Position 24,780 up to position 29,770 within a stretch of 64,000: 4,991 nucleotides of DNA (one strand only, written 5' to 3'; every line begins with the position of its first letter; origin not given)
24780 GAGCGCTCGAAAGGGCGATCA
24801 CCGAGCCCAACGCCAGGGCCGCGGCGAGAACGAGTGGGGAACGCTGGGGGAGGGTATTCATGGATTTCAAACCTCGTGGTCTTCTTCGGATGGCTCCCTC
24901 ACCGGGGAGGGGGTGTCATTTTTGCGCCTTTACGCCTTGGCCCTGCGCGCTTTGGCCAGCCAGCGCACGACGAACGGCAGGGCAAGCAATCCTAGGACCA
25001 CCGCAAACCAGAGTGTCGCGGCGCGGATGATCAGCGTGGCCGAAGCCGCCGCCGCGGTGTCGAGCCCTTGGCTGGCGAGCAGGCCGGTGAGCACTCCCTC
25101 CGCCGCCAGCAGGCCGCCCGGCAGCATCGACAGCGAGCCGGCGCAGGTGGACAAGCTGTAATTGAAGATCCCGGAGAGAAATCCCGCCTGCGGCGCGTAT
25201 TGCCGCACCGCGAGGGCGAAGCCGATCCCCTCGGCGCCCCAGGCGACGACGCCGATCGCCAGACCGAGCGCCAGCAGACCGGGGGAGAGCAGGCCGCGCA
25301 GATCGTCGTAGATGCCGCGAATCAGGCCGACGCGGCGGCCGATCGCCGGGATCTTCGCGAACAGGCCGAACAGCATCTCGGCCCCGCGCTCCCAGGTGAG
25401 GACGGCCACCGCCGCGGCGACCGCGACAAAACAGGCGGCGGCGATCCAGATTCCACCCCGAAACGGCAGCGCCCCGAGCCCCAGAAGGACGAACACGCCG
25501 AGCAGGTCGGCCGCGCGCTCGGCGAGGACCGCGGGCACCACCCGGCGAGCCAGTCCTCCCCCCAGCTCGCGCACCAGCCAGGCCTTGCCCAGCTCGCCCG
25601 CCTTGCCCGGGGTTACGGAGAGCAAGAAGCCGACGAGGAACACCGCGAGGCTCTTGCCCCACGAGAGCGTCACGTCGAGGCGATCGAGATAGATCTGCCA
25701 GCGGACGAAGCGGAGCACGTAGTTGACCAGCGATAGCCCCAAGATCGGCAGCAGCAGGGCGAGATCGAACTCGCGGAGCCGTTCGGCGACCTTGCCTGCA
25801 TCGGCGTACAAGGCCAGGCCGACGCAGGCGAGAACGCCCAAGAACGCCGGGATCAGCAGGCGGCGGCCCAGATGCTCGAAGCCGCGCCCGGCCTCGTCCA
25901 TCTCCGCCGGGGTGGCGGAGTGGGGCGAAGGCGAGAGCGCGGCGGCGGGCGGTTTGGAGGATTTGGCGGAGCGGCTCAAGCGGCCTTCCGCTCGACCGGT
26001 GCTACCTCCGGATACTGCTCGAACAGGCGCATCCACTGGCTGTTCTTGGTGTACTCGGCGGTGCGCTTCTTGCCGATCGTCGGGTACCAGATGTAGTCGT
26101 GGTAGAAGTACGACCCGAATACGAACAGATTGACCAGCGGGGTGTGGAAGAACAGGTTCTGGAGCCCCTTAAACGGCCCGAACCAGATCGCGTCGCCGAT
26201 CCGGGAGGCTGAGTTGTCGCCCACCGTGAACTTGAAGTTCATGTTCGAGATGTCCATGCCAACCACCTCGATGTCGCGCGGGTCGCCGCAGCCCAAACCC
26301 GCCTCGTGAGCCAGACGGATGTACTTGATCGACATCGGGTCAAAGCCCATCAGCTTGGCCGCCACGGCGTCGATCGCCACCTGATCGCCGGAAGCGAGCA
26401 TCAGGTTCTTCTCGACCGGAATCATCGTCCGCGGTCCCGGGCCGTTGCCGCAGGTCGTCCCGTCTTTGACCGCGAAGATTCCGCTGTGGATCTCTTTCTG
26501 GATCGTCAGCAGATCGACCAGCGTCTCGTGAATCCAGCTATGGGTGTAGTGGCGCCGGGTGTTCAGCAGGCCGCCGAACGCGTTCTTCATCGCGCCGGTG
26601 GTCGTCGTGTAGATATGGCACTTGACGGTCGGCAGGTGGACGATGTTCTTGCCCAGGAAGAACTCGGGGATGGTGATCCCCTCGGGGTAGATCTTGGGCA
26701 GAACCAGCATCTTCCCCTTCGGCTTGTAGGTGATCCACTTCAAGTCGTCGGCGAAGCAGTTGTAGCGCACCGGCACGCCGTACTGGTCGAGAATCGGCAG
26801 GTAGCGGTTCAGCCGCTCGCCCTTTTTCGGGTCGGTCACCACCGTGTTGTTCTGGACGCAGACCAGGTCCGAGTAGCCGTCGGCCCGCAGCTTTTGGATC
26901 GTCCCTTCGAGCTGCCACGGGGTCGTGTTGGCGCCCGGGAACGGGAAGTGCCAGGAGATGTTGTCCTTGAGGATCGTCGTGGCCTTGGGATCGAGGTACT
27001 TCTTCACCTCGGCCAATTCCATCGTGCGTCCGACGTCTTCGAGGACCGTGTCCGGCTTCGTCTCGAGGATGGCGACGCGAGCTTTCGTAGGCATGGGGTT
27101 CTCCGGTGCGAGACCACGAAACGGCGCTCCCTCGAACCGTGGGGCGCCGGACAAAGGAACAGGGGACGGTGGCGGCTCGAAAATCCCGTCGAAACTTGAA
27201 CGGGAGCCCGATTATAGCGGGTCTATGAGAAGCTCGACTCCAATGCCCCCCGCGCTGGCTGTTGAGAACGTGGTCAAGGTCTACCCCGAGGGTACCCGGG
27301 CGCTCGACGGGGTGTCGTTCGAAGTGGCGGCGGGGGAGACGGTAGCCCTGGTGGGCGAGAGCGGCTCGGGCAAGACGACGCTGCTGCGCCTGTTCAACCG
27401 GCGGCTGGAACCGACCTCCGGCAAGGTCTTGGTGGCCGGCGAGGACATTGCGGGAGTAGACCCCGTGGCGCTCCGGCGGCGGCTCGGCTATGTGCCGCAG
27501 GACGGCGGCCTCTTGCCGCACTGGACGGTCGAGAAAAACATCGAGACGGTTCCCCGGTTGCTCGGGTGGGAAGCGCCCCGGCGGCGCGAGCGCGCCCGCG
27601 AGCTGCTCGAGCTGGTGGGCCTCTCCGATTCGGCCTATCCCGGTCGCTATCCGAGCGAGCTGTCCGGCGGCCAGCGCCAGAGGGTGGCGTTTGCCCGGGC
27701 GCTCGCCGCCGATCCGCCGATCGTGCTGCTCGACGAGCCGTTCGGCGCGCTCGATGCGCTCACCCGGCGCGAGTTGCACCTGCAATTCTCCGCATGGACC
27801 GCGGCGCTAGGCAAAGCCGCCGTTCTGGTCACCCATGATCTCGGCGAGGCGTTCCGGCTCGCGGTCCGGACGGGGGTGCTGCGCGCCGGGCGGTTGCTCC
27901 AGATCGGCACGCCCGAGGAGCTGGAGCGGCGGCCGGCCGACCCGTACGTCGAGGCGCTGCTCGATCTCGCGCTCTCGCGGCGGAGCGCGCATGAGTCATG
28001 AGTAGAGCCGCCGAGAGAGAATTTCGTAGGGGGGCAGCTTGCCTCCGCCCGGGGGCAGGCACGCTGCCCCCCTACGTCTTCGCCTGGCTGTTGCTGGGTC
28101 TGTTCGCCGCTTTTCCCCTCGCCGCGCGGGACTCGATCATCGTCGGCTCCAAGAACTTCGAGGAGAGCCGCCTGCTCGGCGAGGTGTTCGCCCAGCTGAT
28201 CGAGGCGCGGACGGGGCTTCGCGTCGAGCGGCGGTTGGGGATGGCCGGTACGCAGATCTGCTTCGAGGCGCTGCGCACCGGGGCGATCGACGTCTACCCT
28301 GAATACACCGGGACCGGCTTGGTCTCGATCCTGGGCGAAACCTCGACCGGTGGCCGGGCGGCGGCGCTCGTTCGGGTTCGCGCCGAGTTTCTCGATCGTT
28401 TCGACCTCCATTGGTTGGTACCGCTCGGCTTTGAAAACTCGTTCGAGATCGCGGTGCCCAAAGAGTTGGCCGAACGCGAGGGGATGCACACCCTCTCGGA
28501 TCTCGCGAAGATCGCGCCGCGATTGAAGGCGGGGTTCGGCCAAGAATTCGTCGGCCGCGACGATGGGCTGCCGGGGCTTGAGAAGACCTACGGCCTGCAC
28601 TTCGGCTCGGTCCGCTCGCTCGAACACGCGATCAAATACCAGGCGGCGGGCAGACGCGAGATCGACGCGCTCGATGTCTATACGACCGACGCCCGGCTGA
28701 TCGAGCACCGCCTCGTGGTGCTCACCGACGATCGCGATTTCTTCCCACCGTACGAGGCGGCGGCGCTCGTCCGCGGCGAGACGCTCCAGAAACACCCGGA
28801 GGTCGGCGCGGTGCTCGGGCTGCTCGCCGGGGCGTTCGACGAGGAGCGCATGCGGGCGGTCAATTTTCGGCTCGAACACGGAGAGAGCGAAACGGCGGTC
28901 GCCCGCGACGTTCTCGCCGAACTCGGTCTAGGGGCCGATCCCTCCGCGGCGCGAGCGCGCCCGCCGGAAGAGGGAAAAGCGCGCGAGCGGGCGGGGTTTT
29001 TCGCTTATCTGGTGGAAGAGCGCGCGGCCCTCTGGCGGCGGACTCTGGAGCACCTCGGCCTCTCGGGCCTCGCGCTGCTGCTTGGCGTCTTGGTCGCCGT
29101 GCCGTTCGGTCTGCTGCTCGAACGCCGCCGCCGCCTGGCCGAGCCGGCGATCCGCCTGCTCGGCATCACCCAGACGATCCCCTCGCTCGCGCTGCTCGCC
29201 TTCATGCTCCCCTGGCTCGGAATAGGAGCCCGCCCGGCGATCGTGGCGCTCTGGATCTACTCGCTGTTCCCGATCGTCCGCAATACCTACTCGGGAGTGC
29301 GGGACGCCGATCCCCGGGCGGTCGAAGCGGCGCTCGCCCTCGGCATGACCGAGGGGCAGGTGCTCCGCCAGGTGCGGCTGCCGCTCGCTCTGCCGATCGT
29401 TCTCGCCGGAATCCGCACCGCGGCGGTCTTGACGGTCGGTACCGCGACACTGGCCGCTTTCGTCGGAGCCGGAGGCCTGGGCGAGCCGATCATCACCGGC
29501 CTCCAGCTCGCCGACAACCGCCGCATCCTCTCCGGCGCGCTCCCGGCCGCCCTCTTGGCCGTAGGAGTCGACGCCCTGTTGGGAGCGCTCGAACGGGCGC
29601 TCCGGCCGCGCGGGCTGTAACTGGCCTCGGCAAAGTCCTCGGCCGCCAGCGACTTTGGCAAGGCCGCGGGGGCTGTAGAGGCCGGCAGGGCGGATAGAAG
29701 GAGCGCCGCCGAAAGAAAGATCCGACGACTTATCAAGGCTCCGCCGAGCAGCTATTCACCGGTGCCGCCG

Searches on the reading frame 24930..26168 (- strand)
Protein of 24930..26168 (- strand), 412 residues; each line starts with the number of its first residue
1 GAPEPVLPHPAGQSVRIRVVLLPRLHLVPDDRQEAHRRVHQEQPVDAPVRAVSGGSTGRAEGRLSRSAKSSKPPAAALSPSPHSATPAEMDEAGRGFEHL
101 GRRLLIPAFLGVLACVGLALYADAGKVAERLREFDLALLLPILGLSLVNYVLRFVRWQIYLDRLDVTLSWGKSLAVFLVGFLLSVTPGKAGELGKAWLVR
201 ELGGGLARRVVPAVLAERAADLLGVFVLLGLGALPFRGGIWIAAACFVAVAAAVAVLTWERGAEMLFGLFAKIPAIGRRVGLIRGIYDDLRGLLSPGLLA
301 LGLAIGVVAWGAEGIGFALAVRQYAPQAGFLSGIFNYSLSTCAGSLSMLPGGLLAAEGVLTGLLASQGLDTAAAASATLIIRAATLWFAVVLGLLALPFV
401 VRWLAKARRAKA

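Call 9: search_protein_families(library=pfam, proteins=[window:24930-26168:-], max_evalue=0.01)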
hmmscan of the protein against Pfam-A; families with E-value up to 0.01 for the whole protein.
window:24930-26168:- (412 aa): 1 family
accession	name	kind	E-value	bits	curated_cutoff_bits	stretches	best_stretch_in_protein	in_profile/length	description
PF03706.18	LPG_synthase_TM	-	2.1e-38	133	33.4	1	110-393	3-302/302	Lysylphosphatidylglycerol synthase TM region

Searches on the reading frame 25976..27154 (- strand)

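Call 55: search_protein_families(library=pfam, proteins=[window:25976-27154:-], max_evalue=0.01)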
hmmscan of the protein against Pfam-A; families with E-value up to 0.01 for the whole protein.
window:25976-27154:- (392 aa): 1 family
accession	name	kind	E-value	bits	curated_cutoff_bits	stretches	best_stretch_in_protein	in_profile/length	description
PF04015.17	DUF362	-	8.8e-22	78.6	24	1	62-267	3-200/200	Domain of unknown function (DUF362)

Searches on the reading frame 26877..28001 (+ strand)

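Call 55: search_protein_families(library=pfam, proteins=[window:26877-28001:+], max_evalue=0.01)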
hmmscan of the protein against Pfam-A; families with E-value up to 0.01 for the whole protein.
window:26877-28001:+ (374 aa): 5 families
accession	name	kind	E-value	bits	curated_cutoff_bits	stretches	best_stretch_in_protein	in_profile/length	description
PF00005.33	ABC_tran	-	5.1e-37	128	25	1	143-289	1-136/137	ABC transporter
PF13304.12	AAA_21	-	2.4e-05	25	27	0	157-174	3-20/304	AAA domain, putative AbiEii toxin, Type IV TA system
PF13191.12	AAA_16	-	3.5e-05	24.8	32.6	1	151-192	20-63/167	AAA ATPase domain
PF13401.12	AAA_22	-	0.00039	21.2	27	1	156-180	8-32/130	AAA domain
PF13555.12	AAA_29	-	0.0016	18.6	27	1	143-170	12-39/61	P-loop containing region of AAA domain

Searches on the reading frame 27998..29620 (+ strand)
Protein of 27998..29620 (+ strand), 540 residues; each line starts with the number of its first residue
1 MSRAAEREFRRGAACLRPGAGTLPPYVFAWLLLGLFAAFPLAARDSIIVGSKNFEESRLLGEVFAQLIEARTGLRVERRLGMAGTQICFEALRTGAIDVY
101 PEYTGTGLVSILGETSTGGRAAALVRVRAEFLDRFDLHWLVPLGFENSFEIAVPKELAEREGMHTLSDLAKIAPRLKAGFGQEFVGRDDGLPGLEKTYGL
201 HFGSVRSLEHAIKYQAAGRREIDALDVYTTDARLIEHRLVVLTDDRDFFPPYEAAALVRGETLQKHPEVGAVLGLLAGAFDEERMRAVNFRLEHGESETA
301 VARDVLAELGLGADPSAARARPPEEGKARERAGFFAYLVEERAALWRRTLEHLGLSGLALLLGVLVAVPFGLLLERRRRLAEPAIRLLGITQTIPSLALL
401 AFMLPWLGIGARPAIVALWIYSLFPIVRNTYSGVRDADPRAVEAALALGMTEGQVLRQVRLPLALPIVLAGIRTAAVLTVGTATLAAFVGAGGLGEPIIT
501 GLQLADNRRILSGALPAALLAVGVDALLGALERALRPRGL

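Call 55: search_protein_families(library=pfam, proteins=[window:27998-29620:+], max_evalue=0.01)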
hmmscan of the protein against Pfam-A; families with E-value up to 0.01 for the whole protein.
window:27998-29620:+ (540 aa): 2 families
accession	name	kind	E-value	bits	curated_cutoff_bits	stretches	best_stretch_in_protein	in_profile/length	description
PF04069.17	OpuAC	-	6.4e-57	193.5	21.2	1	46-307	2-256/257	Substrate binding domain of ABC-type glycine betaine transport system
PF00528.27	BPD_transp_1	-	1.4e-24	87.3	26.4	1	367-536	1-183/184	Binding-protein-dependent transport system inner membrane component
